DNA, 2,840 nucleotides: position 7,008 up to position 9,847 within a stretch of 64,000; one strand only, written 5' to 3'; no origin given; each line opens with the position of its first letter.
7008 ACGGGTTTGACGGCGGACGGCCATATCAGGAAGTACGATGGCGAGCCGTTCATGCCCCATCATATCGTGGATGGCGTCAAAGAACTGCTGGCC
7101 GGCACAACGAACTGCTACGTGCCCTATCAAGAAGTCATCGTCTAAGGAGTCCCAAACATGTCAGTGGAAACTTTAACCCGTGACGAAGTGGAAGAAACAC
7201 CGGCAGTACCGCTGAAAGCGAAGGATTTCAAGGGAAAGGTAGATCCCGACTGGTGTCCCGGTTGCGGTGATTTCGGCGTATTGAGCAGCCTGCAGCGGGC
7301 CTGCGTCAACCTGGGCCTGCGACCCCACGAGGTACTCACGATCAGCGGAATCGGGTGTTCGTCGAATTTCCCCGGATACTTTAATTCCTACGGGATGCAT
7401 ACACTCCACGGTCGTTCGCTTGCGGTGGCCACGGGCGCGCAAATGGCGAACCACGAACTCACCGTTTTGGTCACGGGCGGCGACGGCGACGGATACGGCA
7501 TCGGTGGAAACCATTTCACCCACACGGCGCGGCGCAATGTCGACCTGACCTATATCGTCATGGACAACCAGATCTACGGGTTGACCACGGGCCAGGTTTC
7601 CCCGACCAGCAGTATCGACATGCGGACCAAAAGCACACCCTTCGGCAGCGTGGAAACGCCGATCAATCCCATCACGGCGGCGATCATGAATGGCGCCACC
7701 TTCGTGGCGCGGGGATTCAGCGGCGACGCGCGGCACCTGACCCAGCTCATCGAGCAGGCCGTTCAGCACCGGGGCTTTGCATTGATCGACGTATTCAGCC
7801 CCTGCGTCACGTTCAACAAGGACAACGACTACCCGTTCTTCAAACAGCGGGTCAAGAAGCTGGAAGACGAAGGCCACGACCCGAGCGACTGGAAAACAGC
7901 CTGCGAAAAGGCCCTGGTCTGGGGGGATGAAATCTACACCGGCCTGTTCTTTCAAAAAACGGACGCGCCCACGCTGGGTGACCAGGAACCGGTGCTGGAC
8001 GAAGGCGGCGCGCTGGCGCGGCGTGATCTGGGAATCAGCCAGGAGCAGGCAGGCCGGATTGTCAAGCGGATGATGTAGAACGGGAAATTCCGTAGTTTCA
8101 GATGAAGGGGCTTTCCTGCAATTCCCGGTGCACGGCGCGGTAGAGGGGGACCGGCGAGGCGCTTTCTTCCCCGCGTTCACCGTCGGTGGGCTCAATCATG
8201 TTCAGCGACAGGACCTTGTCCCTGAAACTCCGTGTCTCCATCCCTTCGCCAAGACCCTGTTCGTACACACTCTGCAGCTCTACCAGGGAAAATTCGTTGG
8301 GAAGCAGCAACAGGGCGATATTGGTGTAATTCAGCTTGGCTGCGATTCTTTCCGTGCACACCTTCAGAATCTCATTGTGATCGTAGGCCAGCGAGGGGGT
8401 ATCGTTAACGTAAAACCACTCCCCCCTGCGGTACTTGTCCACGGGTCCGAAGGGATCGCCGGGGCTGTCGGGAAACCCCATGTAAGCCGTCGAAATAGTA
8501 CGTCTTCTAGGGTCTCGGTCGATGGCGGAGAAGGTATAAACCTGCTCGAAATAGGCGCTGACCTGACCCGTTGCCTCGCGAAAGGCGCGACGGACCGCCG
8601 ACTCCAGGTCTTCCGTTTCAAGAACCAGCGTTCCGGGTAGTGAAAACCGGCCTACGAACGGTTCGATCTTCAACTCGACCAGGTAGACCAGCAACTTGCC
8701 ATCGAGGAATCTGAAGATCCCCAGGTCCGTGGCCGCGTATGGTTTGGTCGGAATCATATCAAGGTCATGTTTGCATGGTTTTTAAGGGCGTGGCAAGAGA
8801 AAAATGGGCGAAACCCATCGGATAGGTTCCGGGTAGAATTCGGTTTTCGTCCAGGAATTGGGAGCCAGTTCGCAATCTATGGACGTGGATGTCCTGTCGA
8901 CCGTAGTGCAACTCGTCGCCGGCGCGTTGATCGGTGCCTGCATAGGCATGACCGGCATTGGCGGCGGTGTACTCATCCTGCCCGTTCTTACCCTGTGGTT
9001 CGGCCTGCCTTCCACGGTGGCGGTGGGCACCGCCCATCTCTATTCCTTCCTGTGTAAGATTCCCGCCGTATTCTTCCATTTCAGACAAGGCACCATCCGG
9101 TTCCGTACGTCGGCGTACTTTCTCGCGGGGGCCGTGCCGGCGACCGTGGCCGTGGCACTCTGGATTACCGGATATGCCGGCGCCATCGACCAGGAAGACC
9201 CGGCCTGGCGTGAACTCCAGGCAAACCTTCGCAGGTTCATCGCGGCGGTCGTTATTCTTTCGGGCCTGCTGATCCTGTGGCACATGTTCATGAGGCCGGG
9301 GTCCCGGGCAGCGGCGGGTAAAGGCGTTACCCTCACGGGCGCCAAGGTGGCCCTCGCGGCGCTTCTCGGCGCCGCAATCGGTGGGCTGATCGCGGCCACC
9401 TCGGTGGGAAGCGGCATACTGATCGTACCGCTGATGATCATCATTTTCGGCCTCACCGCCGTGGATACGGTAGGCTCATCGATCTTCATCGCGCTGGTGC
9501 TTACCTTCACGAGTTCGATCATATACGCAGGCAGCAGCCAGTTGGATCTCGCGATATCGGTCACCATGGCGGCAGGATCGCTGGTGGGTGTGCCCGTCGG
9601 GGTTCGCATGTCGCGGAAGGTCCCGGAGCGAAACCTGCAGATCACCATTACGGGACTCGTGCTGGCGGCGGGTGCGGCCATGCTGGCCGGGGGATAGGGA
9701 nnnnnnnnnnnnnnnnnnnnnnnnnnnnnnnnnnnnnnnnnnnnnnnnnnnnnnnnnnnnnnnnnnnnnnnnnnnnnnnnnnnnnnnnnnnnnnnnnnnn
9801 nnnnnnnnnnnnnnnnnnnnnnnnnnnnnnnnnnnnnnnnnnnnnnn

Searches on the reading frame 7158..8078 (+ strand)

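Call 36: search_protein_families(library=pfam, proteins=[window:7158-8078:+], max_evalue=0.001)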
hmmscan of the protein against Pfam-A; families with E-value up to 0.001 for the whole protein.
window:7158-8078:+ (306 aa): 2 families
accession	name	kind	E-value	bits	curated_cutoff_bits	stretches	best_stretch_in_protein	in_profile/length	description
PF02775.26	TPP_enzyme_C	-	3e-28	98.9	21.9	1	65-212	2-151/151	Thiamine pyrophosphate enzyme, C-terminal TPP binding domain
PF12367.13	PFO_beta_C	-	9.8e-21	74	24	1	216-280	1-64/66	Pyruvate ferredoxin oxidoreductase beta subunit C terminal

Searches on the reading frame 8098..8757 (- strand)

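Call 36: search_protein_families(library=pfam, proteins=[window:8098-8757:-], max_evalue=0.001)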
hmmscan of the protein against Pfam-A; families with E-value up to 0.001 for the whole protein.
window:8098-8757:- (219 aa): 3 families
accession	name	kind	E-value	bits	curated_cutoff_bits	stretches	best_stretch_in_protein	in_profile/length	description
PF21906.2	NrtR_WHD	-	5.2e-13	49.4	27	1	150-207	3-60/61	NrtR DNA-binding winged helix domain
PF00293.34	NUDIX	-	4.1e-06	27.3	21.1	1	24-128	17-128/134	NUDIX domain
PF19368.5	AraR_C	-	6.4e-05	23.6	23.8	1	144-208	1-66/82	AraR C-terminal winged HTH domain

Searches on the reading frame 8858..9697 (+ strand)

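Call 36: search_protein_families(library=pfam, proteins=[window:8858-9697:+], max_evalue=0.001)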
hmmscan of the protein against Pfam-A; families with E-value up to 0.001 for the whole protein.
window:8858-9697:+ (279 aa): 1 family
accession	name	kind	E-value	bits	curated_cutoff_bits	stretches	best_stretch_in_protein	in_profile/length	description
PF01925.25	TauE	-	3.8e-34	118.8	32.6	1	19-275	2-237/237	Sulfite exporter TauE/SafE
